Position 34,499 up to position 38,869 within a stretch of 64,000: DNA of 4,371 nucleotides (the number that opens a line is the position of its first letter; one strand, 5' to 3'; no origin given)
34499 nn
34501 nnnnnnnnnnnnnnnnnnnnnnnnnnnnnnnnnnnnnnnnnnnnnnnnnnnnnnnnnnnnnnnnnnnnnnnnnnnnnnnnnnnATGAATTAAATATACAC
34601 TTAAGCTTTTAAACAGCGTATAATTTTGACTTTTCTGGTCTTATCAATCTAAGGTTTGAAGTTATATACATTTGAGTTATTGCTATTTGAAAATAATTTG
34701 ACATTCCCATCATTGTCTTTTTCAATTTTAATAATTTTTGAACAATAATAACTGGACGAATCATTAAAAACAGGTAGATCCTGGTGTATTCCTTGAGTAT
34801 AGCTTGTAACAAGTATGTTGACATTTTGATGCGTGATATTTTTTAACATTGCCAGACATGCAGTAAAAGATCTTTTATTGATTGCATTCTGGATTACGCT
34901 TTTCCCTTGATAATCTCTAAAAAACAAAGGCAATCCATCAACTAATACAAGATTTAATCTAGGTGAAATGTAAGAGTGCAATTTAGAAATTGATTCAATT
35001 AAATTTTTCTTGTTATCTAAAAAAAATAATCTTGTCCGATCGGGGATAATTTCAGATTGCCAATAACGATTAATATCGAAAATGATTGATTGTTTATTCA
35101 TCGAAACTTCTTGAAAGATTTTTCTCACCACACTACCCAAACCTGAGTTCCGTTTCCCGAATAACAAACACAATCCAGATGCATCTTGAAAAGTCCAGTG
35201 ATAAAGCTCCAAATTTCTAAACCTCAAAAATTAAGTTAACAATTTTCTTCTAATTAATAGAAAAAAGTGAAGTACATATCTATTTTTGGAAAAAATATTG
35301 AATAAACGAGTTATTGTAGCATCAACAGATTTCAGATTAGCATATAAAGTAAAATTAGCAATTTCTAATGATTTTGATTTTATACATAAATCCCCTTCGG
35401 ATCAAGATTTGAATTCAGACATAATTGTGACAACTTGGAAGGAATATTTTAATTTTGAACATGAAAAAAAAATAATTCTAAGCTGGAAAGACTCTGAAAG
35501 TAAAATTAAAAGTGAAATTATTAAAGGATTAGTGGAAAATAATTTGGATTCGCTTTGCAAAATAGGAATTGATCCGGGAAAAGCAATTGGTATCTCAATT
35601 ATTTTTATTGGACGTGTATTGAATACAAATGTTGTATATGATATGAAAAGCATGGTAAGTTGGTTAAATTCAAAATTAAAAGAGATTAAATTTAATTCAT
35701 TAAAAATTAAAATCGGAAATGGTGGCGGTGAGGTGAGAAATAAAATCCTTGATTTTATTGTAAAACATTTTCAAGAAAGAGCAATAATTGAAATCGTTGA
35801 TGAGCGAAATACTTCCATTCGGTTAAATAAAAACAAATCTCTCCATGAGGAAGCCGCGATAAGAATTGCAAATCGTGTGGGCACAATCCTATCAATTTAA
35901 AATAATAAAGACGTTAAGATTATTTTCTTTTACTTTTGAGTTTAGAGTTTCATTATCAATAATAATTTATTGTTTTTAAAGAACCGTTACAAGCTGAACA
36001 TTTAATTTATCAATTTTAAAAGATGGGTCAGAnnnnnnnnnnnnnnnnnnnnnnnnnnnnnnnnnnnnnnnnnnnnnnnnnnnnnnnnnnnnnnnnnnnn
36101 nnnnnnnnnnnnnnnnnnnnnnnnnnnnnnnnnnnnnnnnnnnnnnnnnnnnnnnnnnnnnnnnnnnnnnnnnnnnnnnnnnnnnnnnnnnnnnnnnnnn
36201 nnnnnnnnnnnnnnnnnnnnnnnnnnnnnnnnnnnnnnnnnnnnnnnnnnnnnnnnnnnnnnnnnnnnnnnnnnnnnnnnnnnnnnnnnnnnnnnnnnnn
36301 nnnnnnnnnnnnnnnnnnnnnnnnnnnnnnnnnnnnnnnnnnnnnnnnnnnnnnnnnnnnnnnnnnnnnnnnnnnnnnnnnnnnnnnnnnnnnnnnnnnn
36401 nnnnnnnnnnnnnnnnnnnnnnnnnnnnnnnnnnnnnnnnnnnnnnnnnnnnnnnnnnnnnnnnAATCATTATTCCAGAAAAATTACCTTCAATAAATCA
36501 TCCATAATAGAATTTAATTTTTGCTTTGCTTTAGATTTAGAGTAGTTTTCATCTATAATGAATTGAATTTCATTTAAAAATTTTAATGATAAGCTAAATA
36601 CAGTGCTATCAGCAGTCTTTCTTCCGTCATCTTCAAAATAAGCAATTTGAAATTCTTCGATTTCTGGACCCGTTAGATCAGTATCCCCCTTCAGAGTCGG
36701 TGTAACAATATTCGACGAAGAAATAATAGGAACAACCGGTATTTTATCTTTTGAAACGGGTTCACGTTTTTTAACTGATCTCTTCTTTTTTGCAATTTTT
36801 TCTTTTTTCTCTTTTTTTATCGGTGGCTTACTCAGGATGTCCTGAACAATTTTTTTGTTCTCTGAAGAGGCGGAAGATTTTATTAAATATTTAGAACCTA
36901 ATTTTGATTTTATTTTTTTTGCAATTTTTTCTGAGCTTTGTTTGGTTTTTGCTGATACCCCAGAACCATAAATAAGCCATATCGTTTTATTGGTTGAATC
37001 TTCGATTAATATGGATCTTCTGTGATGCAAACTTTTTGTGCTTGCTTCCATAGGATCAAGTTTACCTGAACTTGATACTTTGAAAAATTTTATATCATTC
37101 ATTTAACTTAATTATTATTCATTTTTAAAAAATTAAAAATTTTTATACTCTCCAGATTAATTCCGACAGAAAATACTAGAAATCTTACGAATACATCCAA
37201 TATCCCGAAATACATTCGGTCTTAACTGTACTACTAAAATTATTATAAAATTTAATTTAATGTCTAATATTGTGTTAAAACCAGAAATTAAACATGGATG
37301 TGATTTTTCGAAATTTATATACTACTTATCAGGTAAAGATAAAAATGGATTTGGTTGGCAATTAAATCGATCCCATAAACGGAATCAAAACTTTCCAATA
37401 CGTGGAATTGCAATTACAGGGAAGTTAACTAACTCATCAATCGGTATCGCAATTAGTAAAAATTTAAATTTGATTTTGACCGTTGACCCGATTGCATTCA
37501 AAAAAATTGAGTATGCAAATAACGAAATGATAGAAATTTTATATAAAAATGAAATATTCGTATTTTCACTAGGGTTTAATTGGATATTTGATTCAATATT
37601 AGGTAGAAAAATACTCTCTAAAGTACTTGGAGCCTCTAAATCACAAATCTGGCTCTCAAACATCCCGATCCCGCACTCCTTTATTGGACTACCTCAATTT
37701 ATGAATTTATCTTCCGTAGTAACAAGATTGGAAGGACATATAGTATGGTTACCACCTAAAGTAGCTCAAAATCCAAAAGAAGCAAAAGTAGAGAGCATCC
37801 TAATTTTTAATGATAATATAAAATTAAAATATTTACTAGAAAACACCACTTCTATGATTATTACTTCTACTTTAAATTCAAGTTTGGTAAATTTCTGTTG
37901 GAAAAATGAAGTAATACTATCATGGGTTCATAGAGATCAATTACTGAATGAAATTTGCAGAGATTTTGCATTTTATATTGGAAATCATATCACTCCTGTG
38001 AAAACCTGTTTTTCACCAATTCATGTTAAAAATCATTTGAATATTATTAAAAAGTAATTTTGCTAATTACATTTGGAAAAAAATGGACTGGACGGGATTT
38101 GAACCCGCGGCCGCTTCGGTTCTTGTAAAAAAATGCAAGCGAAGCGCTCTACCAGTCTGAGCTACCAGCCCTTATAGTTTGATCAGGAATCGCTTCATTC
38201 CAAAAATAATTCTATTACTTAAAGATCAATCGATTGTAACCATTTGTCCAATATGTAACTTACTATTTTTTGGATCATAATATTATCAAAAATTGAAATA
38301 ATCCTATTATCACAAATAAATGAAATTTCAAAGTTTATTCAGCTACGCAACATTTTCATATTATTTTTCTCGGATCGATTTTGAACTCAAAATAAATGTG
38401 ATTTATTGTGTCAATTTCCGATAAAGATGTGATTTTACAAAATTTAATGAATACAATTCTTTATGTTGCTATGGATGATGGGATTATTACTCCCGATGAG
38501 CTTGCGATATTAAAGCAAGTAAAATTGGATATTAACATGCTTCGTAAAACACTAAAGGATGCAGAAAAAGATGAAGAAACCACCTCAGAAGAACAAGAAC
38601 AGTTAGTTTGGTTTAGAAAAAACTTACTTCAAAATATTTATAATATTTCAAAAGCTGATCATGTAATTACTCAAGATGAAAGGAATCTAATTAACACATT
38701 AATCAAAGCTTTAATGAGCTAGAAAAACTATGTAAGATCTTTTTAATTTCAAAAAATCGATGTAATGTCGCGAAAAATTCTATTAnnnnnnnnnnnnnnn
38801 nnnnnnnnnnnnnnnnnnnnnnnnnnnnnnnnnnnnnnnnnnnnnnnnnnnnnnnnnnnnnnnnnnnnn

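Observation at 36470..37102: Gelsolin-like domain protein with Lys-rich linker and an unknown C-terminal domain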

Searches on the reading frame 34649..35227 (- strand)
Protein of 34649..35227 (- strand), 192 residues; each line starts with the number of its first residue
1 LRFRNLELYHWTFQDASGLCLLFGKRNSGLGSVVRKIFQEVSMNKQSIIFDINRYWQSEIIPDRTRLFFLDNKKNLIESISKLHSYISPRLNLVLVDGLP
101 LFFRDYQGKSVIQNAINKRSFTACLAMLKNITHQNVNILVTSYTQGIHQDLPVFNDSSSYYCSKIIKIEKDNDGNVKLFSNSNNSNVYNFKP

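Call 3: search_protein_families(library=pfam, proteins=[window:34649-35227:-], max_evalue=1)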
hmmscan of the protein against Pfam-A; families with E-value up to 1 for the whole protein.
window:34649-35227:- (192 aa): 1 family
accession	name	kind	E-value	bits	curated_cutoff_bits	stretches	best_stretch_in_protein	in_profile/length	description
PF03660.19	PHF5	-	0.051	14.2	26.7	1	157-182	67-92/104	PHF5-like protein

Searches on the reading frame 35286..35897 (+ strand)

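Call 3: search_protein_families(library=pfam, proteins=[window:35286-35897:+], max_evalue=1)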
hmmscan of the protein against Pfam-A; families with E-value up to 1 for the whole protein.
window:35286-35897:+ (204 aa): 1 family
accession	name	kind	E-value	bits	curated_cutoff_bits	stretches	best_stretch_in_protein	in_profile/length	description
PF04312.18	DUF460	-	0.049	13.8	28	1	88-116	29-58/135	Protein of unknown function (DUF460)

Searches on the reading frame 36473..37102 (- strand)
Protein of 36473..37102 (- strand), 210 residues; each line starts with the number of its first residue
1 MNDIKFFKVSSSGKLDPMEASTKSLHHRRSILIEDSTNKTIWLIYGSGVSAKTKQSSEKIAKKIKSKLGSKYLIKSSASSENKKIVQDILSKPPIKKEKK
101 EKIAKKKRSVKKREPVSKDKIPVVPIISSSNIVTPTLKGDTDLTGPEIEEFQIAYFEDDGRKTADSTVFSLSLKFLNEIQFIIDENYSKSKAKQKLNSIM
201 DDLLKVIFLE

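Call 3: search_protein_families(library=pfam, proteins=[window:36473-37102:-], max_evalue=1)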
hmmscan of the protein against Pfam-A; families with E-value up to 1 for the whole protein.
window:36473-37102:- (210 aa): 1 family
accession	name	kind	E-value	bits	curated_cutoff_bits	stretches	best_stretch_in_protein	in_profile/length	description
PF09318.15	Glyco_trans_A_1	-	0.35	10.9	27.4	0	166-204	31-72/199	Glycosyl transferase 1 domain A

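Call 4: search_solved_structures(query=window:36473-37102:-, max_evalue=10, show_alignments=3)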
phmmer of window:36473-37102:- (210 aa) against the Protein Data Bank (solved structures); distinct sequences matched with E-value up to 10: 3.
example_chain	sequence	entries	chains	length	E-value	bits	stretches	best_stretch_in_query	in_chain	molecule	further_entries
1ux4_A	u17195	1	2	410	0.18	15.1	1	95-187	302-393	BNI1 PROTEIN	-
1y64_B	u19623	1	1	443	0.23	14.7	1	95-187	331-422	BNI1 protein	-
1ux5_A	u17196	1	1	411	0.28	14.5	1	95-187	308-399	BNI1 PROTEIN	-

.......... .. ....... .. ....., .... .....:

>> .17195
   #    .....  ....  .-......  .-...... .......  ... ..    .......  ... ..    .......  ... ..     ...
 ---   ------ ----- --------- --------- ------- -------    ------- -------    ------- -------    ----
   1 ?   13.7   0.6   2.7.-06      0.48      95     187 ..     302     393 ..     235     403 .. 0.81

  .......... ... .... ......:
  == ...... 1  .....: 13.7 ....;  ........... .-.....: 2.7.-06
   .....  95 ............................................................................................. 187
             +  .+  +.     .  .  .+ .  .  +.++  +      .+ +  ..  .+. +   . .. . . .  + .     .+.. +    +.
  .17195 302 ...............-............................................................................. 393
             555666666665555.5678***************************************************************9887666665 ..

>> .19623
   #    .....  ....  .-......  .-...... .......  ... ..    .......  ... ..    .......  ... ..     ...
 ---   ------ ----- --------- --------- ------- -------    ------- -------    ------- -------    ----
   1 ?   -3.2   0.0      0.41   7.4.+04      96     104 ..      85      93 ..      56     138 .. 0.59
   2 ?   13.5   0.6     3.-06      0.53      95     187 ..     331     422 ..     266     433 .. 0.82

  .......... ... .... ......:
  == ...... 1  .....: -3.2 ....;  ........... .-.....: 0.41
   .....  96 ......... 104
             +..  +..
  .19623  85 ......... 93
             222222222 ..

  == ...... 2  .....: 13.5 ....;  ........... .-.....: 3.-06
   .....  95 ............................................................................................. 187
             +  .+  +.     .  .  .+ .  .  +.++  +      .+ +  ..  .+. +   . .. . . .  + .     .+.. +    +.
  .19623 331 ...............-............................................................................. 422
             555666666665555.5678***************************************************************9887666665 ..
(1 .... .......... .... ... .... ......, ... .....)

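Call 5: find_homologous_proteins(query=window:36473-37102:-, max_evalue=0.01)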
Query window:36473-37102:- (210 aa): 1 proteins with E <= 0.01 among 667 candidates.
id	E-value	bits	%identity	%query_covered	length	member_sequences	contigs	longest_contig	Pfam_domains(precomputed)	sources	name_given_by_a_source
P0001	1.2e-122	425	100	100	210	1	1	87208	-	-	-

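Call 14: search_protein_representatives(protein=window:36473-37102:-)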
Query: 210 residues. Proteins with E-value up to 0.001 (for the whole library): 28; up to 1e-10: 20; up to 1e-30: 2. The best 28 are listed.
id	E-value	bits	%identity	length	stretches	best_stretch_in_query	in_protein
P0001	3.9e-123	424.7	100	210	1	1-210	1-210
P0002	1.4e-38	149.1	46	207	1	1-207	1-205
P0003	7.1e-28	114.2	37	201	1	2-201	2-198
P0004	1.8e-24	103.2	39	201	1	1-208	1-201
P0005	7.0e-22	94.7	51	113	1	1-101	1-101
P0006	1.3e-21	93.8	38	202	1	2-202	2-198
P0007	3.9e-21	92.3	33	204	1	2-202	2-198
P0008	7.6e-21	91.3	35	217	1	4-208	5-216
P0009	2.8e-20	89.5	38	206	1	1-206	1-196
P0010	1.1e-19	87.5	34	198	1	2-205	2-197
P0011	1.9e-19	86.7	31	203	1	5-205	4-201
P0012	1.3e-18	84.1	43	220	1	15-176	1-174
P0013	7.1e-17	78.4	34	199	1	3-205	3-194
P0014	1.1e-16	77.7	36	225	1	1-208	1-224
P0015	5.7e-16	75.4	37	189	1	3-208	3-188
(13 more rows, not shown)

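Call 17: search_solved_structures(query=A1, max_evalue=10, show_alignments=3)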
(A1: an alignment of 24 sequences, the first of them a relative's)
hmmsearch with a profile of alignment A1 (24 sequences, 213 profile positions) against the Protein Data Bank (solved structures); distinct sequences matched with E-value up to 10: 7.
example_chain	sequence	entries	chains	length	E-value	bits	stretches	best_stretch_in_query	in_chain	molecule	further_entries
7c2f_B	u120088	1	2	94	0.00091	22.3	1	4-79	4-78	Gelsolin-like domain-containing protein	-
5k0u_D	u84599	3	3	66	0.09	15.8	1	135-170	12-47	Capsid protein VP4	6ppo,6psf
6acu_D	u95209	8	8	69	0.38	13.8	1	128-186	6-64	VP4 | Capsid protein VP4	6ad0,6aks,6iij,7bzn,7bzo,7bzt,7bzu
7qw9_D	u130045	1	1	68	0.42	13.6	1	128-183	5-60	Capsid protein VP4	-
6smg_D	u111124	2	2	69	0.47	13.5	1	127-185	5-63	Capsid protein VP4 | Coxsackievirus VP4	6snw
9vfq_D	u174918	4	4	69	1.1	12.3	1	128-167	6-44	VP4 | Genome polyprotein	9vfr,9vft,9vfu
5jzg_C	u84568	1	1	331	1.6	11.7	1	138-169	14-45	Capsid protein VP0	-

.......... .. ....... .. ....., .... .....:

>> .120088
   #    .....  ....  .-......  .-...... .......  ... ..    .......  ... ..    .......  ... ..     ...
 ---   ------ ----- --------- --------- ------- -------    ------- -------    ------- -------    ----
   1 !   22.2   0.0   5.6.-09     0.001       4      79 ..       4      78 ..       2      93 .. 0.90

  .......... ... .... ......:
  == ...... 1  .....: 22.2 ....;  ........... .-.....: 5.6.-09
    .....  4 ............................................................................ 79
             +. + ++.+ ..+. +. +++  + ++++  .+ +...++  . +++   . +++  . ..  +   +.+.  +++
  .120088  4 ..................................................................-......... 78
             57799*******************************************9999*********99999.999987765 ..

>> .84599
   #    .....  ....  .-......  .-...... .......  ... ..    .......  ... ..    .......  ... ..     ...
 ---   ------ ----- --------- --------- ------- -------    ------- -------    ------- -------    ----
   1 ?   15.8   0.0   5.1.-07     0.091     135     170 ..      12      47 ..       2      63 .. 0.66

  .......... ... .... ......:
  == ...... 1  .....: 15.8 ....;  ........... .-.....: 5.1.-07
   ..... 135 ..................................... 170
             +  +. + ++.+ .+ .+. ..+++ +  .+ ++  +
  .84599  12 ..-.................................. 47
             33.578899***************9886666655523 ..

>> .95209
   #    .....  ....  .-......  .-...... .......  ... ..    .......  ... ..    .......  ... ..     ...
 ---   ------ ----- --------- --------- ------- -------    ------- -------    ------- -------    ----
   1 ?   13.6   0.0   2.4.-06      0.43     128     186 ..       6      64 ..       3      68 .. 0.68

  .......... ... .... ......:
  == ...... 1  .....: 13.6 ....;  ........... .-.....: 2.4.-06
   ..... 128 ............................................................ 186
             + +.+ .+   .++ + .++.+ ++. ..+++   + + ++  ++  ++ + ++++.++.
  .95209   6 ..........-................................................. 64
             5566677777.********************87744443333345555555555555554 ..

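Call 18: search_protein_families(library=pfam, alignment_id=A1, max_evalue=1)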
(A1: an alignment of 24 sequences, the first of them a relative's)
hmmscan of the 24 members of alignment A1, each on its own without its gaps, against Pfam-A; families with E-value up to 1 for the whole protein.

A. member 1, P0001 (210 aa): 1 family
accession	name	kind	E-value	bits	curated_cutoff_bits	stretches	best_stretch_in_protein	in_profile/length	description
PF09318.15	Glyco_trans_A_1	-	0.35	10.9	27.4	0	166-204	31-72/199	Glycosyl transferase 1 domain A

B. families by the number of members that match (of 24 scanned): 34 families (the first 25 are shown)
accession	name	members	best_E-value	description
PF23248.1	KH_PARP14_2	1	0.00089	PARP14, second type I KH domain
PF11210.13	DUF2996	1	0.0013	Protein of unknown function (DUF2996)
PF01797.21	Y1_Tnp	1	0.0016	Transposase IS200 like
PF21878.2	STIV_turret_1st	1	0.0069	C381 turret protein 1st galactose-binding domain-like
PF18502.6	Mrpl_C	1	0.0085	54S ribosomal protein L8 C-terminal domain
PF20560.3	MotA_N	1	0.024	Motility protein A N-terminal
PF00745.25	GlutR_dimer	1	0.026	Glutamyl-tRNAGlu reductase, dimerisation domain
PF00626.27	Gelsolin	1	0.028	Gelsolin repeat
PF22365.1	PfNDH2_hel_ins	1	0.062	PfNDH2 helical insertion domain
PF03828.24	PAP_assoc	1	0.08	Cid1 family poly A polymerase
PF14226.12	DIOX_N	1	0.081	non-haem dioxygenase in morphine synthesis N-terminal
PF12256.14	TcdB_toxin_midN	1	0.082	Insecticide toxin TcdB middle/N-terminal region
PF21128.4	MCM4_WHD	1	0.087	MCM4, winged helix domain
PF09670.15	Cas_Cas02710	1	0.09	Csm6 HEPN domain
PF16999.10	V-ATPase_G_2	1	0.098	Vacuolar (H+)-ATPase G subunit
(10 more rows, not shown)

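Call 27: find_related_loci(query=window:36473-37102:-, collection=genome_contigs, flank=5000)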
Query window:36473-37102:- (210 aa) in genome_contigs; peptide patterns used: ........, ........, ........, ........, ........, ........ (x = any residue, [..] = any of these).
600 stretches matched a pattern, but none encodes a relative of the query by tblastn (E <= 1e-3).

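Call 28: predict_structure(alignment_id=A1)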
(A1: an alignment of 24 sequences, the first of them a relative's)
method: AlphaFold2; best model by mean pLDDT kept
length: 210 residues; sequences in the alignment: 24
mean_pLDDT: 82.9   pTM: 0.48
mean pLDDT of the five models: 82.9, 82.9, 82.8, 81.9, 81.5
residues with pLDDT >= 90: 123; 70-90: 29; 50-70: 46; < 50: 12
segments of 3 or more residues with pLDDT < 50: 152-160
pLDDT, mean of each block of 10 residues (from residue 1): 89 97 94 96 97 98 96 95 94 78 66 70 69 55 54 48 71 96 96 97 87
secondary structure, 60 per line:
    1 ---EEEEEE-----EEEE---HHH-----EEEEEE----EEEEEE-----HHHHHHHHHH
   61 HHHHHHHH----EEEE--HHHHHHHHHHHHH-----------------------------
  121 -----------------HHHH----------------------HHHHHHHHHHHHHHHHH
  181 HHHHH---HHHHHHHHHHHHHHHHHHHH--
elements in order: E4-9 E15-18 E30-35 E40-45 H51-68 E73-76 H79-91 H138-141 H164-185 H189-208

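Call 31: find_related_loci(query=A2, collection=genome_contigs, flank=6000)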
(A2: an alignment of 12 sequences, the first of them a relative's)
Query A2 (210 aa) in genome_contigs; peptide patterns used: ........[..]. (x = any residue, [..] = any of these).
18 stretches matched a pattern; 3 encode a relative of the query (tblastn E <= 1e-3); 3 distinct loci.
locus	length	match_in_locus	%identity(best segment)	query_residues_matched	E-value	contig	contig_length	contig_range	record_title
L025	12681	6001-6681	26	1-210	9e-24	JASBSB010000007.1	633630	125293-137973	MAG: Candidatus Heimdallarchaeota archaeon isolate BWSM_123 k141_356929, whole genome shotgun sequence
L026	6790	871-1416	31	1-208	1e-16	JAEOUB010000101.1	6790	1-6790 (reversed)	MAG: Candidatus Kariarchaeota archaeon isolate FT_008 k127_10898123, whole genome shotgun sequence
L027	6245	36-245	37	138-207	7e-7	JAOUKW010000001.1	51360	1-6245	MAG: Candidatus Heimdallarchaeota archaeon isolate 8_1_Jan_SF_Bin58 8_1_Jan_SF_Bin58_scaffold_256_c1, whole genome shotg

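Call 33: fold_search(model_id=the predicted structure, library=pdb)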
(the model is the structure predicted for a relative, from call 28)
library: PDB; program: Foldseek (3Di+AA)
matches with E <= 10: 436; with E <= 0.001: 28
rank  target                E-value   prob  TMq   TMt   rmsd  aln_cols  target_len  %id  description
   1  7c2f_B                8.9e-06  1.00  0.38  0.87   1.8        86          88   21  Crystal Structure of the Thorarchaeota ProGel/rabbit actin complex (released 2020-08-05)
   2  7whf_G                5.9e-05  1.00  0.37  0.34   3.7       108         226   15  Heimdallarchaeota gelsolin (2DGel) bound to rabbit actin (released 2022-09-21)
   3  7whf_C                1.3e-04  1.00  0.37  0.34   3.8       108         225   16  Heimdallarchaeota gelsolin (2DGel) bound to rabbit actin (released 2022-09-21)
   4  5faf                  1.5e-04  1.00  0.39  0.69   3.9        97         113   12  N184K pathological variant of gelsolin domain 2 (orthorhombic form) (released 2016-10-05)
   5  1svy                  1.6e-04  1.00  0.37  0.71   4.3        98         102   16  SEVERIN DOMAIN 2, 1.75 ANGSTROM CRYSTAL STRUCTURE (released 1999-08-10)
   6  4s10_C                1.9e-04  1.00  0.37  0.72   5.0        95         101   13  Gelsolin nanobody shielding mutant plasma gelsolin from furin proteolysis (released 2015-06-03)
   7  9jus_V                2.3e-04  1.00  0.29  0.08   3.6        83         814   22  Structure of villin bound to an actin trimer (released 2025-10-08)
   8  2fh1_B                2.9e-04  1.00  0.31  0.20   3.4        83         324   10  C-terminal half of gelsolin soaked in low calcium at pH 4.5 (released 2006-06-13)
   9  8viz_G                3.7e-04  1.00  0.35  0.11  18.7       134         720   12  Structure of full-length gelsolin bound to the barbed end of F-actin (released 2024-10-16)
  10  2fgh_A                3.9e-04  1.00  0.39  0.12   4.1        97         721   10  ATP bound gelsolin (released 2006-04-18)
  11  5a1m                  4.2e-04  1.00  0.31  0.59   3.2        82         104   16  Crystal structure of calcium-bound human adseverin domain A3 (released 2015-09-16)
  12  5fae                  5.0e-04  1.00  0.37  0.68   4.0        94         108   14  N184K pathological variant of gelsolin domain 2 (trigonal form) (released 2016-10-05)
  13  7c2g_G                5.3e-04  1.00  0.32  0.34   2.8        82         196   18  Crystal Structure of the Thorarchaeota 2DGel/rabbit actin complex (released 2020-08-05)
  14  1p8x_B                5.3e-04  1.00  0.30  0.20   3.6        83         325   10  The Calcium-Activated C-terminal half of gelsolin (released 2003-10-14)
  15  3ffk_A                5.7e-04  1.00  0.37  0.23   4.3        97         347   12  Crystal structure of human Gelsolin domains G1-G3 bound to Actin (released 2009-10-06)
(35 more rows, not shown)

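Call 45: find_homologous_proteins(query=A1, max_evalue=0.001)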
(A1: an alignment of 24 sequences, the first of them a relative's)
Query A1 (24 sequences) (210 aa, profile of the alignment): 7 proteins with E <= 0.001 among 8000 candidates.
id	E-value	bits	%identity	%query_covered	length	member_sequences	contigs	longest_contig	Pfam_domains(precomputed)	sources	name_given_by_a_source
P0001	1.8e-64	236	100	100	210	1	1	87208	-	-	-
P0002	3.3e-60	222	45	99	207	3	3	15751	-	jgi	jgi:hypothetical protein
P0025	1.1e-43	168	27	98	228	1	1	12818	-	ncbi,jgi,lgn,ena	-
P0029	7.0e-34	136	29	72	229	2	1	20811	-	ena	-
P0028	8.1e-34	135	33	43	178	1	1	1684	-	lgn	-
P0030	4.8e-33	133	29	75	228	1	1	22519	-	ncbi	-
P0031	1.2e-31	128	29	59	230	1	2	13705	-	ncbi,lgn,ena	-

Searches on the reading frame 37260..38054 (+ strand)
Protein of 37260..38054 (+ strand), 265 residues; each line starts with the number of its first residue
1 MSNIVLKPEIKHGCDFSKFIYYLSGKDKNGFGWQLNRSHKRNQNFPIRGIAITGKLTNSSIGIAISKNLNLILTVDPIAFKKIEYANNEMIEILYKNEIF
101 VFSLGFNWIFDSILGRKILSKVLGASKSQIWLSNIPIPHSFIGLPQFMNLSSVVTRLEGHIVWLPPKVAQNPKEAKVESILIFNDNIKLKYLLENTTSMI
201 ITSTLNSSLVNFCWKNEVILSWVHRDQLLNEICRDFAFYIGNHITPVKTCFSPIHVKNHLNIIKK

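Call 3: search_protein_families(library=pfam, proteins=[window:37260-38054:+], max_evalue=1)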
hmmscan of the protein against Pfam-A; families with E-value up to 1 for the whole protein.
window:37260-38054:+ (265 aa): 1 family
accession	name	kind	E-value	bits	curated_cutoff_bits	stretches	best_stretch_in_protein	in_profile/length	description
PF01784.24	DUF34_NIF3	-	0.00068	19.8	23.4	1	44-107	33-101/256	Duf34/NIF3 (NGG1p interacting factor 3)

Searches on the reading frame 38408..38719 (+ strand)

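Call 3: search_protein_families(library=pfam, proteins=[window:38408-38719:+], max_evalue=1)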
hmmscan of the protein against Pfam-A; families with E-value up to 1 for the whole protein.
window:38408-38719:+ (104 aa): 6 families
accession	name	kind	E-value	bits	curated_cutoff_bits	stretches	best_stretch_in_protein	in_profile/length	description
PF05099.18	TerB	-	7.4e-05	23.5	24.4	1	70-102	74-106/118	Tellurite resistance protein TerB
PF14165.11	YtzH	-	0.0059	17.4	27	2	41-76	6-41/86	YtzH-like protein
PF22775.2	GA_3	-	0.012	16.5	27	0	16-48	27-59/100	GA-like domain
PF20912.2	RPC3_helical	-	0.057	14.3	27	1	26-46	32-52/64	DNA-directed RNA polymerase III subunit RPC3, helical hairpin domain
PF03407.22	Nucleotid_trans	-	0.063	13.7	22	1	13-78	2-63/208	Nucleotide-diphospho-sugar transferase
PF04391.17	DUF533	-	0.075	13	29.6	1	53-99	52-99/178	Protein of unknown function (DUF533)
